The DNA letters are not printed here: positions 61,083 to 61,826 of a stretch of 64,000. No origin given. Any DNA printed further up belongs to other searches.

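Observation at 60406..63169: Coupled three-gene operon Prs-like kinase / HAD phosphatase / NAMPT-family enzyme: candidate NAD+ reconstitution module against NAD+-depleting immunity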

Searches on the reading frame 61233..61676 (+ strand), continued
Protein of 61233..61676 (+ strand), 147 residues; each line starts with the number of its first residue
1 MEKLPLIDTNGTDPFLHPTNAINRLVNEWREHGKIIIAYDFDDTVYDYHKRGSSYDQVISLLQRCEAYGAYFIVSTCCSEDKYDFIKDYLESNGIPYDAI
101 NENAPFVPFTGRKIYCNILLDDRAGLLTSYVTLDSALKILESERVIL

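Call 46: find_related_loci(query=A1, collection=genome_contigs, flank=10000)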
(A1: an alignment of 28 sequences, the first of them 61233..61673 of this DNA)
Query A1 (147 aa) in genome_contigs; peptide patterns used: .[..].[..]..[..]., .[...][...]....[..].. (x = any residue, [..] = any of these).
269 stretches matched a pattern; 128 encode a relative of the query (tblastn E <= 1e-3); the best 80 are kept; 80 distinct loci.
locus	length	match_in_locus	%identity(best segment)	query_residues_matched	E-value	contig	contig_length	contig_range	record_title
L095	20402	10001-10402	54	13-145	3e-46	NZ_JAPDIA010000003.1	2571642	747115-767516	Cohnella rhizosphaerae strain DSM 28161 contig_4, whole genome shotgun sequence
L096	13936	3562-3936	55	13-137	9e-46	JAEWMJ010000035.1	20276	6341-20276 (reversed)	MAG: Bacillota bacterium isolate OH_PDB_132 k127_921068, whole genome shotgun sequence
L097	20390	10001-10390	55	13-141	1e-44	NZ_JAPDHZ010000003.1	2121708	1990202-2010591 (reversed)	Cohnella ginsengisoli strain DSM 18997 contig_1, whole genome shotgun sequence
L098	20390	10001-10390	55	13-141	2e-44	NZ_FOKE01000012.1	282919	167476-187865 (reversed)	Cohnella sp. OV330, whole genome shotgun sequence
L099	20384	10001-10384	56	12-140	2e-43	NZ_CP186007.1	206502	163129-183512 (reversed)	Paenibacillus sp. EC2-1 plasmid pla, complete sequence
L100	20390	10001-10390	52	13-141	3e-42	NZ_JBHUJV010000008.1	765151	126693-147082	Cohnella sp. GCM10020058 strain CGMCC 1.18574 GCM70020058_14, whole genome shotgun sequence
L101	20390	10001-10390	53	13-141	7e-42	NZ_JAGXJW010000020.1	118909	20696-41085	Cohnella sp. GbtcB17 B17_20, whole genome shotgun sequence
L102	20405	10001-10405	50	8-141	7e-42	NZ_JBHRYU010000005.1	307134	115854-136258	Cohnella sp. GCM10012308 strain CGMCC 1.17354 GCM70012308_18, whole genome shotgun sequence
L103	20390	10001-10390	53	13-141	9e-42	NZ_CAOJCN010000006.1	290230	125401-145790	Cohnella rhizoplanae strain JJ-181 NODE_6, whole genome shotgun sequence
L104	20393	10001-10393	51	13-142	1e-41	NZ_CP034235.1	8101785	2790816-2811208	Paenibacillus psychroresistens strain ML311-T8 chromosome, complete genome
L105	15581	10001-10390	51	13-141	9e-41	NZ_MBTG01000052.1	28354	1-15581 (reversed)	Paenibacillus ferrarius strain CY1 CY1_scaffold56, whole genome shotgun sequence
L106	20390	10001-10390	51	13-141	1e-40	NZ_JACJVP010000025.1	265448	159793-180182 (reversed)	Cohnella nanjingensis strain DSM 28246 contig_25, whole genome shotgun sequence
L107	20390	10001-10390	51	13-141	2e-40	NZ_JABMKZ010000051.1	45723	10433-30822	Paenibacillus alba strain LMG 31323 NODE_50_length_45723_cov_24.111004, whole genome shotgun sequence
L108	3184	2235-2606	52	20-143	4e-40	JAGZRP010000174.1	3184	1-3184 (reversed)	MAG: Bacillota bacterium isolate L2_022_000G1_dasL2_022_000G1_metabat.metabat.8_sub L2_022_000G1_scaffold_8141, whole ge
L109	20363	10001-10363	55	13-134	4e-40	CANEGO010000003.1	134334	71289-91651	MAG TPA_asm: uncultured Clostridium sp. isolate SRR18439538_bin.11_metawrap_v1.3_MAG genome assembly, contig: NODE.55_le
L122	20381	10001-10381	48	13-141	8e-36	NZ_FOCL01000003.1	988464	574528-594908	Mucilaginibacter gossypiicola strain Gh-48, whole genome shotgun sequence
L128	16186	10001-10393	46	10-142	7e-35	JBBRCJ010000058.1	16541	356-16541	MAG: Flavobacteriales bacterium isolate Co_metawrap_2397 Cmw_2397_k141_528596_length_16541_cov_28.9863, whole genome sho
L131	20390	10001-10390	48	7-138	7e-35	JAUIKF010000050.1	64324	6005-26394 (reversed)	MAG: Bacteroidia bacterium isolate Co_bin.347 NODE_3497_length_64324_cov_6.884372, whole genome shotgun sequence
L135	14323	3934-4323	45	11-142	3e-34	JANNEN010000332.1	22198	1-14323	MAG: Emticicia sp. isolate OTE_75_metabat_385 OTE_75_k141_2258021, whole genome shotgun sequence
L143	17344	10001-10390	48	13-144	4e-34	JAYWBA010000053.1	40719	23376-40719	MAG: Saprospiraceae bacterium isolate GL93_DN_metabinner_2 GL93_DN_metabinner_2_52, whole genome shotgun sequence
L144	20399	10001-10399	46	7-144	4e-34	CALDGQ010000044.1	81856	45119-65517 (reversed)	MAG: uncultured Saprospiraceae bacterium isolate H3_Bin_Bin_230_1 genome assembly, contig: c_000000040142, whole genome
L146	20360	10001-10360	47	13-134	3e-33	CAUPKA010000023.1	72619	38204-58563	MAG: uncultured Flavobacterium sp. isolate m11-metabat.5 genome assembly, contig: m11-c151, whole genome shotgun sequenc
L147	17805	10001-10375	48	14-140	2e-33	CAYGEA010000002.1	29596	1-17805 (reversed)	MAG TPA_asm: uncultured Bdellovibrionales bacterium isolate ERP113451_co1_285 genome assembly, contig: NODE_1763_length_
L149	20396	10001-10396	43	11-144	4e-33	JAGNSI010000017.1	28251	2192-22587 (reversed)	MAG: Pseudarcicella sp. isolate Go_Leine_bin_33 Go_Leine_650_length_28251_cov_5.264756, whole genome shotgun sequence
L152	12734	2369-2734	47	10-133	2e-32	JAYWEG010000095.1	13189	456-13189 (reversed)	MAG: Bacteroidota bacterium isolate GL97_DN_metabinner_6_sub GL97_DN_metabinner_6_sub_94, whole genome shotgun sequence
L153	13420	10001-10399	44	9-143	2e-32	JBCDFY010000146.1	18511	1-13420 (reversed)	MAG: Bacteroidota bacterium isolate P01_H01_bin.12 k141_2910162_length_18511_cov_10.0589, whole genome shotgun sequence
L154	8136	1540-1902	46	13-135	2e-32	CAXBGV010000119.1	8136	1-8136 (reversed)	MAG TPA_asm: uncultured Flavobacterium sp. isolate ERR2762132_binner13_Refined_2 genome assembly, contig: ERZ3422167.101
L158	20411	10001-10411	41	4-141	1e-31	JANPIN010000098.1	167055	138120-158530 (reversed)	MAG: Saprospirales bacterium isolate VAR_61_metabat_61 VAR_61_k141_2553874, whole genome shotgun sequence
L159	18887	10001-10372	45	13-138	2e-31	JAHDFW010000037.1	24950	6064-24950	MAG: Cytophagales bacterium isolate MAG-31 RZ_5592, whole genome shotgun sequence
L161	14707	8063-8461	42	3-137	1e-31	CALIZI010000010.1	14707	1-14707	MAG: uncultured Saprospiraceae bacterium isolate R4_Bin_Bin_85_1 genome assembly, contig: c_000000897998, whole genome s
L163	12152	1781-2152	44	13-138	2e-31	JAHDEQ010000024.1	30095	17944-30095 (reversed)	MAG: Saprospiraceae bacterium isolate MAG-185 RZ_4246, whole genome shotgun sequence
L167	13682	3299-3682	42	13-142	4e-31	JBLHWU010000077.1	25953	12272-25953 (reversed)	MAG: Saprospiraceae bacterium isolate 3300046534_148 Ga0491194_0003233, whole genome shotgun sequence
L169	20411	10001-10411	42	9-147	6e-31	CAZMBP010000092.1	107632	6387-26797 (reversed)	MAG TPA_asm: uncultured Saprospiraceae bacterium isolate SRP182702_co1_307 genome assembly, contig: k141_3887917, whole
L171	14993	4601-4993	40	13-145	1e-30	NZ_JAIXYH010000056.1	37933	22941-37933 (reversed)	MAG: Flavobacterium sp. isolate D8_MAG_00001 pond_D8_MAG_00001_000000000079, whole genome shotgun sequence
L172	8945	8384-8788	42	7-143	1e-30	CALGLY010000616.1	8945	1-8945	MAG: uncultured Saprospiraceae bacterium isolate L2_Bin_Bin_99_sub_1 genome assembly, contig: c_000002574995, whole geno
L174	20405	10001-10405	42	5-140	2e-30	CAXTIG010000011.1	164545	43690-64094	MAG TPA_asm: uncultured Cytophagales bacterium isolate public_SRR11456921_metawrap_bin.12 genome assembly, contig: publi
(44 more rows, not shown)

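Call 55: search_protein_families(library=pfam, proteins=[L016:10404-10823:+, L070:10426-10851:+, L135:4316-4771:+, L149:10389-10853:+, L159:10383-10886:+, L167:3693-4235:+, L146:10610-11152:+, L143:10383-10841:+, L154:1996-2457:+], max_evalue=0.01)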
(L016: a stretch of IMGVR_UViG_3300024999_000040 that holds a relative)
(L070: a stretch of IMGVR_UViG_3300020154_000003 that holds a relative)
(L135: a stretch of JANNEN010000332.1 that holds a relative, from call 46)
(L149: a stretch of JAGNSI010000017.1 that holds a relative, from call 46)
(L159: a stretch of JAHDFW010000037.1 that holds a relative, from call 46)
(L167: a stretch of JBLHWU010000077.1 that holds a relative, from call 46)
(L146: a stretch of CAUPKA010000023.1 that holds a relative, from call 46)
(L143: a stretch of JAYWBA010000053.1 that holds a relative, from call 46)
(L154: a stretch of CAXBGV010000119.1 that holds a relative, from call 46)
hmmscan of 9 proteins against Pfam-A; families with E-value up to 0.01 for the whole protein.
L016:10404-10823:+ (139 aa): 1 family
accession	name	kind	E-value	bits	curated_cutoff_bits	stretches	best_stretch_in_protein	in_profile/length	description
PF15891.11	Nuc_deoxyri_tr2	-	1e-08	35.9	30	1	3-85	3-102/105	Nucleoside 2-deoxyribosyltransferase like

L070:10426-10851:+ (141 aa): 2 families
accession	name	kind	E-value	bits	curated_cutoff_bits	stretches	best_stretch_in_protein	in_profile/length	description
PF09152.16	DUF1937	-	9.6e-09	36.3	23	1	2-104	2-112/116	Domain of unknown function (DUF1937)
PF14359.12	DUF4406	-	6.1e-05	23.8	22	1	35-105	31-91/91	Domain of unknown function (DUF4406)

L135:4316-4771:+ (151 aa): 1 family
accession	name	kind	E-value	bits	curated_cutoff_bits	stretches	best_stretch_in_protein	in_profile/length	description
PF15891.11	Nuc_deoxyri_tr2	-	1.9e-31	109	30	1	19-121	2-105/105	Nucleoside 2-deoxyribosyltransferase like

L149:10389-10853:+ (154 aa): 2 families
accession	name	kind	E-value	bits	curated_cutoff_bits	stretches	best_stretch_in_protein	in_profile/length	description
PF15891.11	Nuc_deoxyri_tr2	-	1e-32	113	30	1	19-121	2-105/105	Nucleoside 2-deoxyribosyltransferase like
PF05014.21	Nuc_deoxyrib_tr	-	0.0052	17.3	28.8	1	21-121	1-100/117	Nucleoside 2-deoxyribosyltransferase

L159:10383-10886:+ (167 aa): 1 family
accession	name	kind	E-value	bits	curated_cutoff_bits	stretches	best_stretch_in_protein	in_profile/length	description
PF01661.27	Macro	-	3.2e-48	163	22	1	19-136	1-118/118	Macro domain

L167:3693-4235:+ (180 aa): 1 family
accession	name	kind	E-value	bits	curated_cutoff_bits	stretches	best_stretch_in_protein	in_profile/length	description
PF08719.17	NADAR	-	6.6e-51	173.2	35.1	1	22-177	1-159/163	NADAR domain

L146:10610-11152:+ (180 aa): 1 family
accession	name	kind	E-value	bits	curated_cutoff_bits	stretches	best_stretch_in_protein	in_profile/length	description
PF01885.22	PTS_2-RNA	-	3e-51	174.4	26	1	8-171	5-176/177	RNA 2'-phosphotransferase, Tpt1 / KptA family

L143:10383-10841:+ (152 aa): 1 family
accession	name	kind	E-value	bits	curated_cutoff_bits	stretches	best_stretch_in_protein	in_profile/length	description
PF15891.11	Nuc_deoxyri_tr2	-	7.9e-34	116.6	30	1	19-121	2-105/105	Nucleoside 2-deoxyribosyltransferase like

L154:1996-2457:+ (153 aa): 1 family
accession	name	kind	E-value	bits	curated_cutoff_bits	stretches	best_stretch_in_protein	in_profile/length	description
PF01797.21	Y1_Tnp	-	1.8e-27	96.3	23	1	5-119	2-121/121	Transposase IS200 like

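Call 56: search_protein_families(library=pfam, proteins=[L128:9076-9489:+, L128:9486-10001:+, L083:10419-10952:+, L077:5920-6444:+, L090:7243-7734:+, L143:9268-9801:+, L143:10846-11694:+, L152:2978-3805:+, L153:10424-11377:+, L172:7384-7941:+], max_evalue=0.01)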
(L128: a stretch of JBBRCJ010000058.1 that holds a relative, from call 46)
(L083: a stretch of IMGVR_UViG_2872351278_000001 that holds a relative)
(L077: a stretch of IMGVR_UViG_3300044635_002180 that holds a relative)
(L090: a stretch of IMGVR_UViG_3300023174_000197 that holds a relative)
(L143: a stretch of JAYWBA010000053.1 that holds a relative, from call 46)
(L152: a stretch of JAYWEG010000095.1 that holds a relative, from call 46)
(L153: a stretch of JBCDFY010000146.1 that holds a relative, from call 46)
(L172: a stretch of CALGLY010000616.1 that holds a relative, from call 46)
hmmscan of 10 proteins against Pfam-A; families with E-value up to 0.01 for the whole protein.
L128:9076-9489:+ (137 aa): 0 families

L128:9486-10001:+ (171 aa): 1 family
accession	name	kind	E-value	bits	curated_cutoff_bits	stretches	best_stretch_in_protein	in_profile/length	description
PF01661.27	Macro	-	1.6e-47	160.7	22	1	19-135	1-118/118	Macro domain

L083:10419-10952:+ (177 aa): 1 family
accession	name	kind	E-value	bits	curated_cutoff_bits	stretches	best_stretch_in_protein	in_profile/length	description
PF00857.26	Isochorismatase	-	6.5e-22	78.9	27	1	4-174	2-172/175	Isochorismatase domain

L077:5920-6444:+ (174 aa): 1 family
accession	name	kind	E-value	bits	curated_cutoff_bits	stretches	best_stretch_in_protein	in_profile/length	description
PF15891.11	Nuc_deoxyri_tr2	-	1.3e-17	64.5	30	1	25-121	2-95/105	Nucleoside 2-deoxyribosyltransferase like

L090:7243-7734:+ (163 aa): 1 family
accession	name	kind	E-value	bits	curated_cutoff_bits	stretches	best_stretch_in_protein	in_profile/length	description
PF15891.11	Nuc_deoxyri_tr2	-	2.4e-15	57.2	30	1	20-113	2-95/105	Nucleoside 2-deoxyribosyltransferase like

L143:9268-9801:+ (177 aa): 1 family
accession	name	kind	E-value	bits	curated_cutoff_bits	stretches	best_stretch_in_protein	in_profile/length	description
PF08719.17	NADAR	-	2.5e-54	184.3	35.1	1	16-174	1-162/163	NADAR domain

L143:10846-11694:+ (282 aa): 1 family
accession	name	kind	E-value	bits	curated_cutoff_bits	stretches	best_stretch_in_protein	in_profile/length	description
PF03747.19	ADP_ribosyl_GH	-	2.5e-34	119.7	26.2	1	5-239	6-275/287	ADP-ribosylglycohydrolase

L152:2978-3805:+ (275 aa): 1 family
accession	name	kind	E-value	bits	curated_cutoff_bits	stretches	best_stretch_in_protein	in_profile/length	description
PF14253.11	AbiH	-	2.1e-22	80.9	30.9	1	7-231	1-255/260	Bacteriophage abortive infection AbiH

L153:10424-11377:+ (317 aa): 1 family
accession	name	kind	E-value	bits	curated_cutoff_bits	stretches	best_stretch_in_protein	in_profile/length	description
PF03747.19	ADP_ribosyl_GH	-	2.7e-69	234.5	26.2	1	5-292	2-287/287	ADP-ribosylglycohydrolase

L172:7384-7941:+ (185 aa): 1 family
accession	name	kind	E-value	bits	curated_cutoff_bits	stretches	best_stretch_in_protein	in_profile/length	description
PF08719.17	NADAR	-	5.1e-52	176.9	35.1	1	22-181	1-163/163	NADAR domain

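Call 57: predict_structure(alignment_id=A2)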
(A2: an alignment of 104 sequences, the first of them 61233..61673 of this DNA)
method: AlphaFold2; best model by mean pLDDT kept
length: 147 residues; sequences in the alignment: 104
mean_pLDDT: 93.5   pTM: 0.86
mean pLDDT of the five models: 93.5, 93.5, 92.9, 92.7, 92.6
residues with pLDDT >= 90: 127; 70-90: 8; 50-70: 12; < 50: 0
segments of 3 or more residues with pLDDT < 50: none
pLDDT, mean of each block of 10 residues (from residue 1): 58 85 98 98 98 98 98 98 99 99 96 96 98 99 83
secondary structure, 60 per line:
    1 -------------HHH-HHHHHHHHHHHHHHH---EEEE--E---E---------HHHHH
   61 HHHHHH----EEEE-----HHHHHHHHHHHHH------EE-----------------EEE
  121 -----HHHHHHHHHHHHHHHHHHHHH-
elements in order: H18-32 E36-39 H56-66 E71-74 H80-92 E118-120 H126-146

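Call 60: fold_search(model_id=the predicted structure, library=pdb)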
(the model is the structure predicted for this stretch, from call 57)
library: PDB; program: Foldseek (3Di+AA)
matches with E <= 10: 1310; with E <= 0.001: 1
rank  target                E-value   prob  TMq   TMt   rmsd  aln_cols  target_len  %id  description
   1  2obb                  2.8e-04  1.00  0.52  0.62   3.1        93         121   22  Structure of the conserved protein coded by locus BT_0820 from Bacteroides thetaiotaomicron (released 2007-01-16)
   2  1xpj_A                5.6e-03  0.99  0.41  0.47   8.4       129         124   21  Crystal Structure of MCSG Target APC26283 from Vibrio cholerae (released 2004-10-19)
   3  1xpj_B                1.1e-02  1.00  0.34  0.40   4.6        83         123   22  Crystal Structure of MCSG Target APC26283 from Vibrio cholerae (released 2004-10-19)
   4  4xru_D                1.3e-02  1.00  0.47  0.26   6.8       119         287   17  Structure of Pnkp1/Rnl/Hen1 complex (released 2015-04-22)
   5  4xrp_A                2.3e-02  1.00  0.47  0.24   7.0       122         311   16  Structure of the Pnkp1/Rnl/Hen1 RNA repair complex (released 2015-04-22)
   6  2ia5_K                2.6e-02  0.97  0.46  0.25   9.2       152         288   14  T4 polynucleotide kinase/phosphatase with bound sulfate and magnesium. (released 2007-06-05)
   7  7fee                  6.3e-02  0.30  0.24  0.10   8.4       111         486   11  Crystal structure of the allosteric modulator ZCZ011 binding to CP55940-bound cannabinoid receptor 1 (released 2022-06-15)
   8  2i22_B                7.1e-02  0.25  0.25  0.22  12.5       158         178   13  Crystal structure of Escherichia coli phosphoheptose isomerase in complex with reaction substrate sedoheptulose 7-phos (released 2007-08-21)
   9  6tzy_B                7.6e-02  0.98  0.37  0.22   3.5        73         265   19  Crystal Structure of a lipin/Pah Phosphatidic Acid Phosphatase (released 2020-03-18)
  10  8cp3_A                8.6e-02  0.33  0.28  0.19  10.9       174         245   12  Apo-LarE in complex with AMP-PNP (released 2024-01-31)
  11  9d16_B                9.2e-02  0.97  0.37  0.20   3.5        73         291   20  Tt Pah2 D155N calcium (released 2025-11-12)
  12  4xru_A                9.2e-02  0.93  0.44  0.24   7.4       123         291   18  Structure of Pnkp1/Rnl/Hen1 complex (released 2015-04-22)
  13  9jz1_C                9.8e-02  0.97  0.37  0.23   5.4        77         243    6  Crystal structure of Nir2 C-terminal domain in complex with phosphate (released 2025-10-15)
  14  1zsy                  9.8e-02  0.66  0.30  0.15   6.9        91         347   15  The structure of human mitochondrial 2-enoyl thioester reductase (CGI-63) (released 2005-06-07)
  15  2ywc_A                1.2e-01  0.38  0.25  0.10   7.3        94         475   14  Crystal structure of GMP synthetase from Thermus thermophilus in complex with XMP (released 2007-10-23)
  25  9iqw_B                1.6e-01  0.84  0.44  0.48   6.9       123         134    9  phage HY126 encoded D-arabinose 1,5-diphosphate phosphatase AfhF (released 2025-07-16)
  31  9iqw_A                2.1e-01  0.72  0.40  0.47   7.3       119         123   11  phage HY126 encoded D-arabinose 1,5-diphosphate phosphatase AfhF (released 2025-07-16)
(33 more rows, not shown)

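Call 61: search_protein_families(library=pfam, proteins=[P0029, P0045, P0050, P0058, P0060, P0074, P0085, P0100, P0118, P0003], max_evalue=0.01)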
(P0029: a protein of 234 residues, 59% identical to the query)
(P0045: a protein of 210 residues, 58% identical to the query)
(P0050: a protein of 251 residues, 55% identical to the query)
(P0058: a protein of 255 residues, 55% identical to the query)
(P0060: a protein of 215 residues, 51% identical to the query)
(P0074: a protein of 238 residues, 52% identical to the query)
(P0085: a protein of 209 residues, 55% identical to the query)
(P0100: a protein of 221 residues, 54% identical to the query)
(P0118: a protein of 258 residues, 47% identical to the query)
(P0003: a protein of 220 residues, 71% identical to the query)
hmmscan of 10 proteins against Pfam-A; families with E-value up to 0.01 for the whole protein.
P0029 (234 aa): 1 family
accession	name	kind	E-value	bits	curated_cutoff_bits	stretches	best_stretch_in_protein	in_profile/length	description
PF22642.1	MinC_N_1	-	0.0065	17.2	27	0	98-132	3-37/78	Cell-division inhibitor MinC, N-terminal domain-like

P0045 (210 aa): 0 families

P0050 (251 aa): 0 families

P0058 (255 aa): 0 families

P0060 (215 aa): 1 family
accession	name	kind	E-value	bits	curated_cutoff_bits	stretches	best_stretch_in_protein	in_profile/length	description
PF08282.18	Hydrolase_3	-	0.00018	21.8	20.9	1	93-177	1-80/255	haloacid dehalogenase-like hydrolase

P0074 (238 aa): 1 family
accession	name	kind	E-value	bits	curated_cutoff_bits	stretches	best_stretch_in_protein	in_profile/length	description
PF08282.18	Hydrolase_3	-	3e-05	24.3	20.9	1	26-217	1-168/255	haloacid dehalogenase-like hydrolase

P0085 (209 aa): 0 families

P0100 (221 aa): 0 families

P0118 (258 aa): 1 family
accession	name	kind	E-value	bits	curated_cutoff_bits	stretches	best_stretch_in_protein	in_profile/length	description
PF09152.16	DUF1937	-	1.5e-05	26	23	1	144-244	2-110/116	Domain of unknown function (DUF1937)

P0003 (220 aa): 1 family
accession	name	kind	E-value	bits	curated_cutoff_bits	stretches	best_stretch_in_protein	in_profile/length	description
PF05751.16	FixH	-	0.0039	17.6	23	0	12-42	40-70/150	FixH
